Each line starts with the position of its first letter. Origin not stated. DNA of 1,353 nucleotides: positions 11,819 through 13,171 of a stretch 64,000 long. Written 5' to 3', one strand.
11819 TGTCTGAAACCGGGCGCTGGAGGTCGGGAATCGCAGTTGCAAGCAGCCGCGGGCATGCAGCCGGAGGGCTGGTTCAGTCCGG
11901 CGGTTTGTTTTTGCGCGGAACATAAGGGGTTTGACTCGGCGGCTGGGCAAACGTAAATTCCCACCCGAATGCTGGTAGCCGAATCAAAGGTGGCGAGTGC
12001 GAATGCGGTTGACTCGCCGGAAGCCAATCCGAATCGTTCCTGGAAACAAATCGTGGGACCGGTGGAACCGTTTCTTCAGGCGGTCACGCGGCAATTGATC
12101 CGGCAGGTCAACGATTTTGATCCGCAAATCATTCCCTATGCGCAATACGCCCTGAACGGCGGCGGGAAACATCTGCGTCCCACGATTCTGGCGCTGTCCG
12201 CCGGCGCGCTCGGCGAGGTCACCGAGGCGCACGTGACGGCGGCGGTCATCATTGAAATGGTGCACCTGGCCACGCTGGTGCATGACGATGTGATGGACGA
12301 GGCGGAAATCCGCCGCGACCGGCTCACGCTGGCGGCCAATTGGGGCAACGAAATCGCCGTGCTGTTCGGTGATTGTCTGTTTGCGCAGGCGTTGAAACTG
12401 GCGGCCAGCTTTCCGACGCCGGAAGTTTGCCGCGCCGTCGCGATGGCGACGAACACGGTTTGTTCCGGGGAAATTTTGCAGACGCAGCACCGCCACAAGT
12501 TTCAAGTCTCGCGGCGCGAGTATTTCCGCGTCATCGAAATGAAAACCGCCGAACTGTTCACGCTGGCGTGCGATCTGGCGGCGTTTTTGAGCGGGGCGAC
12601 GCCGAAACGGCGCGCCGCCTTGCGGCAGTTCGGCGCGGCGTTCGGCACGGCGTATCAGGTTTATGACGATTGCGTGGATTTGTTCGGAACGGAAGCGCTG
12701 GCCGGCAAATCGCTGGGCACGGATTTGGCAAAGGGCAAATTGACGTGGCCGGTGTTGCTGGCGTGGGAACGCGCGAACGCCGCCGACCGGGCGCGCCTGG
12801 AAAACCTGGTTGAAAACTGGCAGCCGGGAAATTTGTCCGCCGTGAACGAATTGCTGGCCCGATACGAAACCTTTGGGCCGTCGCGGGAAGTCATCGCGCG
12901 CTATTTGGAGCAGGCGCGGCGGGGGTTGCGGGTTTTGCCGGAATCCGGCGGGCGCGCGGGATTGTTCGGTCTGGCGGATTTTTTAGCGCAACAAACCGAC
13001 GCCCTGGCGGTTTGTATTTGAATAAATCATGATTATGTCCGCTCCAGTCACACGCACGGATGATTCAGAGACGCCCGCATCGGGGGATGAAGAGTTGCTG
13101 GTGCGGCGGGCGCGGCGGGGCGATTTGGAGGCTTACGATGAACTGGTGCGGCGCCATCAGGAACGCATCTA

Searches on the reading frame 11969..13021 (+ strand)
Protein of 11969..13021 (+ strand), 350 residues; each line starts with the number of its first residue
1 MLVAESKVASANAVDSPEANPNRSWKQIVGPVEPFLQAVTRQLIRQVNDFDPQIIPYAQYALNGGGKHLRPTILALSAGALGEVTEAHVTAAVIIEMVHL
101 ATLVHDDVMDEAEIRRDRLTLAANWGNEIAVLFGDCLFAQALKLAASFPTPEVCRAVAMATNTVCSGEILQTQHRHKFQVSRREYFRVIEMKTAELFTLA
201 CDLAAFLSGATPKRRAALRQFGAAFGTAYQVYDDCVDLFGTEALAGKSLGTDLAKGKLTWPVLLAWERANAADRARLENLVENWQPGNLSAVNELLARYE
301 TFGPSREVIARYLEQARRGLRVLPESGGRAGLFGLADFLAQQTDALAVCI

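Call 94: search_protein_families(library=pfam, proteins=[window:11969-13021:+], max_evalue=0.0001)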
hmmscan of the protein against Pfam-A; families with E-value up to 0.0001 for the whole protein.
window:11969-13021:+ (350 aa): 1 family
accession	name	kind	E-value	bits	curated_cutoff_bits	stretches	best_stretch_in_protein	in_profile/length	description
PF00348.22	polyprenyl_synt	-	1e-67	228.4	27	1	57-290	7-242/251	Polyprenyl synthetase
